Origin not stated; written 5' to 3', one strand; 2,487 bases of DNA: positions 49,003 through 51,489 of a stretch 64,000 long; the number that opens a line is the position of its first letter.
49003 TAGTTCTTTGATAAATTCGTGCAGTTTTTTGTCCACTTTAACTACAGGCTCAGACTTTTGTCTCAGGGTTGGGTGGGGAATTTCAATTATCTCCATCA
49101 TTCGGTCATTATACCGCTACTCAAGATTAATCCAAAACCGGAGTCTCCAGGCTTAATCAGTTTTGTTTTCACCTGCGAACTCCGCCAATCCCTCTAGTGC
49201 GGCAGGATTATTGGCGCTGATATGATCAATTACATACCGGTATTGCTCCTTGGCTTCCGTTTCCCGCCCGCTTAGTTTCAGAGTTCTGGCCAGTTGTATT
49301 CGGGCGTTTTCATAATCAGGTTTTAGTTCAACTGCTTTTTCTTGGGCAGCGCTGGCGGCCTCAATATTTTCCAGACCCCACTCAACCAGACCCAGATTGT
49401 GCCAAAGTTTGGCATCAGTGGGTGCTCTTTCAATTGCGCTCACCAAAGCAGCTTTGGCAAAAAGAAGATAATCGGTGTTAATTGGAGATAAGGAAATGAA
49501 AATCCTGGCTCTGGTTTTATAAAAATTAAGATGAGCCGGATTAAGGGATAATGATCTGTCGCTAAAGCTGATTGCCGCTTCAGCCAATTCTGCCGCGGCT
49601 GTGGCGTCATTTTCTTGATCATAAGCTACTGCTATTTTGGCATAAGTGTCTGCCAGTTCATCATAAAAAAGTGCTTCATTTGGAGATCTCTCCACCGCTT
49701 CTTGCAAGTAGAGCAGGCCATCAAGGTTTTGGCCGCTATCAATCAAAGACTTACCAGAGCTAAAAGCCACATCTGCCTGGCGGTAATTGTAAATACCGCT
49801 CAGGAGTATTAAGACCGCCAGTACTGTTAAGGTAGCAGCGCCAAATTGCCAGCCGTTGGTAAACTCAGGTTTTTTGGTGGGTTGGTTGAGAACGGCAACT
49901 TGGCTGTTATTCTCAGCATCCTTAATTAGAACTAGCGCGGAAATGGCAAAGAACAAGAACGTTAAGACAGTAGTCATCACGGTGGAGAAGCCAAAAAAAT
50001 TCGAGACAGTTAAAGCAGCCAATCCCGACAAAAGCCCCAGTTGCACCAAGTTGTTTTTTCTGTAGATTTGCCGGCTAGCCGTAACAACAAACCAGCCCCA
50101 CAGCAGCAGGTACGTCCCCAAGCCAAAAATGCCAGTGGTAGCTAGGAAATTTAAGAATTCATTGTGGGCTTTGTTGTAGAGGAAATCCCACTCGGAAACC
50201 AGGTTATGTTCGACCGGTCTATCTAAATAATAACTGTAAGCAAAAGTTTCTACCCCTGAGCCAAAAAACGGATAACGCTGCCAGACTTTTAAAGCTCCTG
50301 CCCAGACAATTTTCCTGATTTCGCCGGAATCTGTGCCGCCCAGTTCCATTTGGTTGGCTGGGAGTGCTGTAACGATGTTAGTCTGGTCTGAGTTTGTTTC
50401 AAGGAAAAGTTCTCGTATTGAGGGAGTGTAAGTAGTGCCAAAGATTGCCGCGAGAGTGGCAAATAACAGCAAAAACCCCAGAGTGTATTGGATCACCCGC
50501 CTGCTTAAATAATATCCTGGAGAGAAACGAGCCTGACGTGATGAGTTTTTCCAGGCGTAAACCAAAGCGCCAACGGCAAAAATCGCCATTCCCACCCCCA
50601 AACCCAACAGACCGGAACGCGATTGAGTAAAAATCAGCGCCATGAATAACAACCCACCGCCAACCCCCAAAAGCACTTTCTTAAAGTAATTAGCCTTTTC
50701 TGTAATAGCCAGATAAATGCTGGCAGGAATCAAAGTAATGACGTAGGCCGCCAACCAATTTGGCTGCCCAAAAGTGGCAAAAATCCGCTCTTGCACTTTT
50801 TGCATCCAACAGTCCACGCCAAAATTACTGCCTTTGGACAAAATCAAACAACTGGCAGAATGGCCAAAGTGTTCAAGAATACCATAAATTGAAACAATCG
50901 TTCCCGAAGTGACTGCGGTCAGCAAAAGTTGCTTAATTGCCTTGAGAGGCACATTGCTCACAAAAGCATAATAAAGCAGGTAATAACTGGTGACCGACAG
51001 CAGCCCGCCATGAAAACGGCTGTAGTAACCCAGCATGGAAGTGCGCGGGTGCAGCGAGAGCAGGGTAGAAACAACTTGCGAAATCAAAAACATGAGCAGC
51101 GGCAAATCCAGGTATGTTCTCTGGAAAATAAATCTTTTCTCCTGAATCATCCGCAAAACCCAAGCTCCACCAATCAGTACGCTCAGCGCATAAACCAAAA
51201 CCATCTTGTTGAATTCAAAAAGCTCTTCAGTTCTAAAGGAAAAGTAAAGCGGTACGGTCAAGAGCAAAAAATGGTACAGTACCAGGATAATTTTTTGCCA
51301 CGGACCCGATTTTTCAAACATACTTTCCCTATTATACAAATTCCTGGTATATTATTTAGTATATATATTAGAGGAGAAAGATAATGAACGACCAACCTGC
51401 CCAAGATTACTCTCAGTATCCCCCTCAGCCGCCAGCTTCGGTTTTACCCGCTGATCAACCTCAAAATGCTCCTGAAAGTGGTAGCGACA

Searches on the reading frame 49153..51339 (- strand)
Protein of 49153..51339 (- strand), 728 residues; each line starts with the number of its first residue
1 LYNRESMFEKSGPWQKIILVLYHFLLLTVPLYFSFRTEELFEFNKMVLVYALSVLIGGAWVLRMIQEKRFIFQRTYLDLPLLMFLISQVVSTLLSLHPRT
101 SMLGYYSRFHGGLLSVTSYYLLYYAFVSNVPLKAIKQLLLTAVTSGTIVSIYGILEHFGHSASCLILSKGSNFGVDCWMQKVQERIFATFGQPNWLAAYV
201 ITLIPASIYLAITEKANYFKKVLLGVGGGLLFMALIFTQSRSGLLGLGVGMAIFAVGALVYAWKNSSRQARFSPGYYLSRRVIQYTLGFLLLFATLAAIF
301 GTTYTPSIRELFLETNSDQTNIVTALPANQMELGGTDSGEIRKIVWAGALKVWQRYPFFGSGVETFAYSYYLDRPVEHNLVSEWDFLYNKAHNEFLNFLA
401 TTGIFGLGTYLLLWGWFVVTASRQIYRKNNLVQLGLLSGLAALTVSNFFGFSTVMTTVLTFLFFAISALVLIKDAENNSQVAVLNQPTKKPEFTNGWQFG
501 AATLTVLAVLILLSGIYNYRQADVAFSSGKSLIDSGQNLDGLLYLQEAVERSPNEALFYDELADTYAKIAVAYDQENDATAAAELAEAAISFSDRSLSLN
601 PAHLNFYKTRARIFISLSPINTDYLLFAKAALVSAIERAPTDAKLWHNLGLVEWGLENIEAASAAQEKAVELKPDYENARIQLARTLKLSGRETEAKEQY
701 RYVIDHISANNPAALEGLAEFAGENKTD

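Call 54: search_protein_families(library=pfam, proteins=[window:49153-51339:-], max_evalue=0.001)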
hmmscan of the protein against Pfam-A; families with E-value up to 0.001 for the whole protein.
window:49153-51339:- (728 aa): 7 families
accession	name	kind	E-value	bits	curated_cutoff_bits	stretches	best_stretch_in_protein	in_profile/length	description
PF04932.20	Wzy_C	-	2.5e-15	57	31.7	1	230-410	5-148/149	O-Antigen ligase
PF13181.12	TPR_8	-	2.4e-10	40.2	25.7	1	643-676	1-34/34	Tetratricopeptide repeat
PF13431.12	TPR_17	-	1.3e-09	38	24.4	0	667-697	3-33/34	Tetratricopeptide repeat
PF23914.1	TPR_CcmH_CycH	-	1.4e-08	35.2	42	1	631-706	38-116/158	Cytochrome c-type biogenesis protein H TPR domain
PF07719.23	TPR_2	-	1.3e-06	28.5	27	0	643-676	1-34/34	Tetratricopeptide repeat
PF13424.12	TPR_12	-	2.9e-06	27.8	30.1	0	643-701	3-69/77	Tetratricopeptide repeat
PF13371.12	TPR_9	-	0.00053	20.4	35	0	639-680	25-66/73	Tetratricopeptide repeat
